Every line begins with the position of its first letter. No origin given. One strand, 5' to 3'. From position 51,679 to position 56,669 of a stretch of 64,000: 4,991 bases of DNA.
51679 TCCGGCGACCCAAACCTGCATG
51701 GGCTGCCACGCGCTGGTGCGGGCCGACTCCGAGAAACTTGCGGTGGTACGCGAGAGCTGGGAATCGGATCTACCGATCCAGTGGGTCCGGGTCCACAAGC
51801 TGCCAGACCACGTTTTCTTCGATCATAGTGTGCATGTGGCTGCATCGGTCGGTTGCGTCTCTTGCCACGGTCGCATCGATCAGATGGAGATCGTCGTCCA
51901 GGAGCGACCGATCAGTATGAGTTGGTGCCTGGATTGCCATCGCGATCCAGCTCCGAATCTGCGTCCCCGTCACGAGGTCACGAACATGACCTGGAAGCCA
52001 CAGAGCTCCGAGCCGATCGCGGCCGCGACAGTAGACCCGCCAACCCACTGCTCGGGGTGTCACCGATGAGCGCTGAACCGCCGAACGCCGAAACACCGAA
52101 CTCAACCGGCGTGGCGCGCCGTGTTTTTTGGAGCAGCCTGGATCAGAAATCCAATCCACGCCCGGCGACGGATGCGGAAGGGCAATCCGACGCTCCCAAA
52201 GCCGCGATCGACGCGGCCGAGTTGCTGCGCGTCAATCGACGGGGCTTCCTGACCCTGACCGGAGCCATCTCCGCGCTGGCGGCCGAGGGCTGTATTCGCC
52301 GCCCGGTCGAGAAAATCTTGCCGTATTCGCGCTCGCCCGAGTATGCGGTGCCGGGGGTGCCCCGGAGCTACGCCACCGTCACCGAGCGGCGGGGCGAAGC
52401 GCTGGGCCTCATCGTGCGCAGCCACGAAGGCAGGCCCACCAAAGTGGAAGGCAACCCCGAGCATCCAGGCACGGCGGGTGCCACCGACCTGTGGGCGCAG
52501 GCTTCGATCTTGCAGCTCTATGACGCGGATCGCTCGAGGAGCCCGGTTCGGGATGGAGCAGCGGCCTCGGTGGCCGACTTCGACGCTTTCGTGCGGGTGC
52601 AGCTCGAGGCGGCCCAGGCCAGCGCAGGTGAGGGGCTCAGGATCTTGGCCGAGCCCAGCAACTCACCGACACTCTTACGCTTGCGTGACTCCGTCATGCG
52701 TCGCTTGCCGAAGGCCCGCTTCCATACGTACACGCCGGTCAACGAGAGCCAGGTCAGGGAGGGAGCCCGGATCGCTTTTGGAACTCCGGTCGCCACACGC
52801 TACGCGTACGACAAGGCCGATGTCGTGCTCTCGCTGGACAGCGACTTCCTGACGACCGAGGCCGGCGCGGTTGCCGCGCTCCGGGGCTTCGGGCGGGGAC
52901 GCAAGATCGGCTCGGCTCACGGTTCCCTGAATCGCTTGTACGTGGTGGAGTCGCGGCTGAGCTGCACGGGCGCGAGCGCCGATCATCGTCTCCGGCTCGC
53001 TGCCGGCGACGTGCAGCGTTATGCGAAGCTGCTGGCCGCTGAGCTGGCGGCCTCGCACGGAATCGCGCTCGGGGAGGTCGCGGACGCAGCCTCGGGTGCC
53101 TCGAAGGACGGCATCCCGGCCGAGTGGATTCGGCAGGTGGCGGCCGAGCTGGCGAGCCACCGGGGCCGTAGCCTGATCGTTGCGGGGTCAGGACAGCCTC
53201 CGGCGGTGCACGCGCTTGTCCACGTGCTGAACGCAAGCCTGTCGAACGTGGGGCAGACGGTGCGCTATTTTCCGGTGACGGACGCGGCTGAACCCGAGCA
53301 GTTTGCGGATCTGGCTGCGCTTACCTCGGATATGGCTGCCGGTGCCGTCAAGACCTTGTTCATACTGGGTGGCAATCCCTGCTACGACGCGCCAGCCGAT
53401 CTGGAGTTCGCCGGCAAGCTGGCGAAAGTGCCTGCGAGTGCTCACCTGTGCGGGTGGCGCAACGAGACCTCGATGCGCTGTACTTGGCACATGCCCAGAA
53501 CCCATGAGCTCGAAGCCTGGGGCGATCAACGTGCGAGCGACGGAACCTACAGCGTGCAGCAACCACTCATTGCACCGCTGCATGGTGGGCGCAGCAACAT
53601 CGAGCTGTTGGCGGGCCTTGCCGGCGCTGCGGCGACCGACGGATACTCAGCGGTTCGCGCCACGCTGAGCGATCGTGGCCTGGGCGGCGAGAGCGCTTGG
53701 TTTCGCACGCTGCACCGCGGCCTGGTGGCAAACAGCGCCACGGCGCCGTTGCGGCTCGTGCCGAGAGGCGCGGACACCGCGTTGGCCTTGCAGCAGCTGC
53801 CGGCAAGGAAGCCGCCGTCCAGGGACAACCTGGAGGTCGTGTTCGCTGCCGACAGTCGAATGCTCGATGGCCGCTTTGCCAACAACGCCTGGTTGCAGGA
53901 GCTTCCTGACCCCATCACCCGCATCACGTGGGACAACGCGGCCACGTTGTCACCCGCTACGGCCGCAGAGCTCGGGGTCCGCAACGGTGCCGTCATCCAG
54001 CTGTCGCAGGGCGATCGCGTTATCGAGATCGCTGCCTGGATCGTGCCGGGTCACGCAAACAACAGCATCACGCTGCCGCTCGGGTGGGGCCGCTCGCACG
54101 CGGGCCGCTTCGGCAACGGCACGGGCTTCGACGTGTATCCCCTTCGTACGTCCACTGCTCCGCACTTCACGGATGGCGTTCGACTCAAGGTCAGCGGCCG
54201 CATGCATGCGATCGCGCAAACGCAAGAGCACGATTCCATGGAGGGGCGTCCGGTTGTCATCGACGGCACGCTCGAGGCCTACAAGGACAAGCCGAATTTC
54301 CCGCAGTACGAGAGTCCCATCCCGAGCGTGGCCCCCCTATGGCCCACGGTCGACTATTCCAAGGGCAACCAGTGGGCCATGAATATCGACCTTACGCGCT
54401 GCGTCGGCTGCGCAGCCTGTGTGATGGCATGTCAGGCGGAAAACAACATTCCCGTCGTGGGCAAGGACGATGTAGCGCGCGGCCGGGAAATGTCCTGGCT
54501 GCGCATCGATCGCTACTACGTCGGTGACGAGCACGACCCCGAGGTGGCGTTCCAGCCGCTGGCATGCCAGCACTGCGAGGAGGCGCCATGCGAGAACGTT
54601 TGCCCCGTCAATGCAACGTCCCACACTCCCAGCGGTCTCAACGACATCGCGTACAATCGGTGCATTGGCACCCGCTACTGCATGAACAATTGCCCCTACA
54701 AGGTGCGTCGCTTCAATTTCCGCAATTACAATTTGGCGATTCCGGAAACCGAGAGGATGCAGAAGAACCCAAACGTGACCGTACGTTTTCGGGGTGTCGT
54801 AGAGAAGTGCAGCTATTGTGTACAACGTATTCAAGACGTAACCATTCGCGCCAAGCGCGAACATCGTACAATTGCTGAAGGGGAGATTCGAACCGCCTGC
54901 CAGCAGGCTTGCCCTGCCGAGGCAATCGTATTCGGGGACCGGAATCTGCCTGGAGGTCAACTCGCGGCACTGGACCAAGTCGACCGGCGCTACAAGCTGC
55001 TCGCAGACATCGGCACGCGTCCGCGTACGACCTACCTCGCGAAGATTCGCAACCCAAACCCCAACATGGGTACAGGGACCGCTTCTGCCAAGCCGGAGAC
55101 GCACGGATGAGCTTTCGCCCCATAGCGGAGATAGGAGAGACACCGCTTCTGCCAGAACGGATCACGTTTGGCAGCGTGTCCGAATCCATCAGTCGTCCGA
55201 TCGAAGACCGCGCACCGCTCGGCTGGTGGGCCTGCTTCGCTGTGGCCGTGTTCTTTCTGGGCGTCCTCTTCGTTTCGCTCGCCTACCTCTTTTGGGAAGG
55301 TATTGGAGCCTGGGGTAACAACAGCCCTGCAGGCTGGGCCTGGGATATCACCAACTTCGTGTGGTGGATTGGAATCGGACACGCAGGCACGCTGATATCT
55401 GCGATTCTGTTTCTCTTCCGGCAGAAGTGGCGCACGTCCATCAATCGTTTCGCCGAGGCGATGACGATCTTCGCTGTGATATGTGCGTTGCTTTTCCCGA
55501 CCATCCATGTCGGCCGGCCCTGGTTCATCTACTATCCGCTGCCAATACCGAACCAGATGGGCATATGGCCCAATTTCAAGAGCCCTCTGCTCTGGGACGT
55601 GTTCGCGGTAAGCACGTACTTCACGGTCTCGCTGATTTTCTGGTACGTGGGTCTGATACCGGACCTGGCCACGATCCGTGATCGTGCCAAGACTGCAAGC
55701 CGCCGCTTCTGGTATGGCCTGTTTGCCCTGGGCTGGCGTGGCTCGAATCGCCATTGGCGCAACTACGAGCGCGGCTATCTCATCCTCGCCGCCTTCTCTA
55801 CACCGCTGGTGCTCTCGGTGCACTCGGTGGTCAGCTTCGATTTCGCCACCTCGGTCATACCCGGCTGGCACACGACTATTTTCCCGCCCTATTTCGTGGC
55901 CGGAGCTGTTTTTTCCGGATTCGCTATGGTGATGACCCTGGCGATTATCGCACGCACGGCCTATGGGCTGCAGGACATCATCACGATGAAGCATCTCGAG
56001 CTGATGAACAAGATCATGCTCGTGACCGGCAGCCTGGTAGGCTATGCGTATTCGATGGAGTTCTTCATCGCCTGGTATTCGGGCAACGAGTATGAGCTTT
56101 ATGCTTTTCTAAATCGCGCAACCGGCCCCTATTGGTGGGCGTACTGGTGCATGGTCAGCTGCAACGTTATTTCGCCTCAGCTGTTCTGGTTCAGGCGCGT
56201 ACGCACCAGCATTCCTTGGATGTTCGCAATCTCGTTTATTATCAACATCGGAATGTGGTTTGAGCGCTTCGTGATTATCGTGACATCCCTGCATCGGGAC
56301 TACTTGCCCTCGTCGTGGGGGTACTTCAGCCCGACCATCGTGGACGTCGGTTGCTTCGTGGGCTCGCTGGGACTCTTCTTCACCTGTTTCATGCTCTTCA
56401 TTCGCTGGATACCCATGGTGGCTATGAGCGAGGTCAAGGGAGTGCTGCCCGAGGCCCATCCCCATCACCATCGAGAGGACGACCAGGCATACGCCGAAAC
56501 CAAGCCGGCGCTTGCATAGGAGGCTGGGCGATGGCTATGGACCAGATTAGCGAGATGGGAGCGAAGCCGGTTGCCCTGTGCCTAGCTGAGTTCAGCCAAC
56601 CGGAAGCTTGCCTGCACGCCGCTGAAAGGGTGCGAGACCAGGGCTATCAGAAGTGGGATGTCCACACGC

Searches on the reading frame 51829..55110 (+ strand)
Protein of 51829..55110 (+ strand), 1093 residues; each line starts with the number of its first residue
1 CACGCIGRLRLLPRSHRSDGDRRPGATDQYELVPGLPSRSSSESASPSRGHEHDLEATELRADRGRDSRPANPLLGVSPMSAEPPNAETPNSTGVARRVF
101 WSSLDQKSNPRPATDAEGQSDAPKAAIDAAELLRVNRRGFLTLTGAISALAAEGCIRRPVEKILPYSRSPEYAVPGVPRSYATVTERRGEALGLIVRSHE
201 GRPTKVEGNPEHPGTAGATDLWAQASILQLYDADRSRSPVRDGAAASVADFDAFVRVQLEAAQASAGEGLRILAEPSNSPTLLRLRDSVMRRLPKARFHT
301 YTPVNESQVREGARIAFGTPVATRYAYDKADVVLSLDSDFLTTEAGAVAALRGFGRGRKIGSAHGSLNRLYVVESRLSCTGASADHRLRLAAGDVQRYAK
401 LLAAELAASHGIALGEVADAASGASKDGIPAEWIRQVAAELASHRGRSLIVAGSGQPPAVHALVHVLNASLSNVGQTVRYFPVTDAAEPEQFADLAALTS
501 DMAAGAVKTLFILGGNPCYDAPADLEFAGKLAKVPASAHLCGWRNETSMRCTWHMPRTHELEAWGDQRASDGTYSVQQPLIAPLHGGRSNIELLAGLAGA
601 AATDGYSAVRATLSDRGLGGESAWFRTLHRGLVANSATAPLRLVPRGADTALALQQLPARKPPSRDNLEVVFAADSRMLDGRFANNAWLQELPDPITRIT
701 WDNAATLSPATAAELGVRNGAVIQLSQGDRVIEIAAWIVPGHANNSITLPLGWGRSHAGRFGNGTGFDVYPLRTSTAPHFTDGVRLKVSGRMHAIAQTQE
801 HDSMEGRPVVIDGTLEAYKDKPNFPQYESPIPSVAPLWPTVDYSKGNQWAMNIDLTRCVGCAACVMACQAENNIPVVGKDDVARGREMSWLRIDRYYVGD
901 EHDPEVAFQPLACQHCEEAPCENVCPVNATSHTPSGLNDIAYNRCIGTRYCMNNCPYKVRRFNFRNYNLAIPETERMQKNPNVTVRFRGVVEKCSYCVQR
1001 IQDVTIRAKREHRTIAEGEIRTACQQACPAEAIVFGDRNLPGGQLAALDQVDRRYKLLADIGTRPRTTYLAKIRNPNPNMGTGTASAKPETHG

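Call 10: search_protein_families(library=pfam, proteins=[window:51829-55110:+], max_evalue=0.001)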
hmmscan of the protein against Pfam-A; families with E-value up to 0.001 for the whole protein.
window:51829-55110:+ (1093 aa): 7 families
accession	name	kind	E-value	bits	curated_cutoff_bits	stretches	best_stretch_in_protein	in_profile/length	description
PF12838.12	Fer4_7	-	1.9e-13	51.1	27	2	857-929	1-52/52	4Fe-4S dicluster domain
PF13247.11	Fer4_11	-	5.7e-07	30.1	26.2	1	906-965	3-64/100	4Fe-4S dicluster domain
PF13183.11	Fer4_8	-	7.2e-07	30.1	27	0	855-928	2-67/68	4Fe-4S dicluster domain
PF13237.11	Fer4_10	-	1.4e-06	28.6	25.5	0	851-926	2-53/53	4Fe-4S dicluster domain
PF12837.12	Fer4_6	-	7.3e-06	26.1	25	0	852-868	3-19/24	4Fe-4S binding domain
PF25160.1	LdpA_Fe-S-bd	-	1.8e-05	24.9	27.6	0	918-958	6-41/49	LdpA Fe-S cluster-binding domain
PF13187.11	Fer4_9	-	7.9e-05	23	27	1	857-929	1-51/52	4Fe-4S dicluster domain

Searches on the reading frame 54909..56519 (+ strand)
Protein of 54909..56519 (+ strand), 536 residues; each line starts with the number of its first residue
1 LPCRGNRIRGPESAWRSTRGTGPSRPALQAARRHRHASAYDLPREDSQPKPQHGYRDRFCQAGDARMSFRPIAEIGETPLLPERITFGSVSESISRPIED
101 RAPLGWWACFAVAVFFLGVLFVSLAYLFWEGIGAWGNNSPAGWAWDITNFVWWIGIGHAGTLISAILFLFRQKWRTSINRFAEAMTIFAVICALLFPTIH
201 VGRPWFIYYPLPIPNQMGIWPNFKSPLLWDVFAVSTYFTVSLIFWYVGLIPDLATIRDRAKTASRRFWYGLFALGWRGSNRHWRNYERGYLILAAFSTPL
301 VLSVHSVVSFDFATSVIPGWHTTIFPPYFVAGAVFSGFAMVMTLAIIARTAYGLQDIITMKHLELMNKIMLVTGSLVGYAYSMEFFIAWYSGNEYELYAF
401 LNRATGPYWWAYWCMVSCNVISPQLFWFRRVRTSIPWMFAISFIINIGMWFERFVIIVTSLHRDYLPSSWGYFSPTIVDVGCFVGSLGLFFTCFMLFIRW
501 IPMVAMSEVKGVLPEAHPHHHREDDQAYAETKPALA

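Call 89: search_protein_families(library=ncbifam, proteins=[window:54909-56519:+], max_evalue=0.001)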
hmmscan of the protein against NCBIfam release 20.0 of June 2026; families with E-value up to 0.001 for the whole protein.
window:54909-56519:+ (536 aa): 2 families
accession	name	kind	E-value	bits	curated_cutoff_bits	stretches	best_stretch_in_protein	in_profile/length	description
NF045798.1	DsrP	equivalog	8.6e-14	51.7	350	2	106-247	12-142/346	sulfate reduction electron transfer complex DsrMKJOP subunit DsrP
NF041784.1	mnquin_red_QrcD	equivalog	0.00066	19.1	570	0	320-504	216-401/408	menaquinone reductase integral membrane subunit QrcD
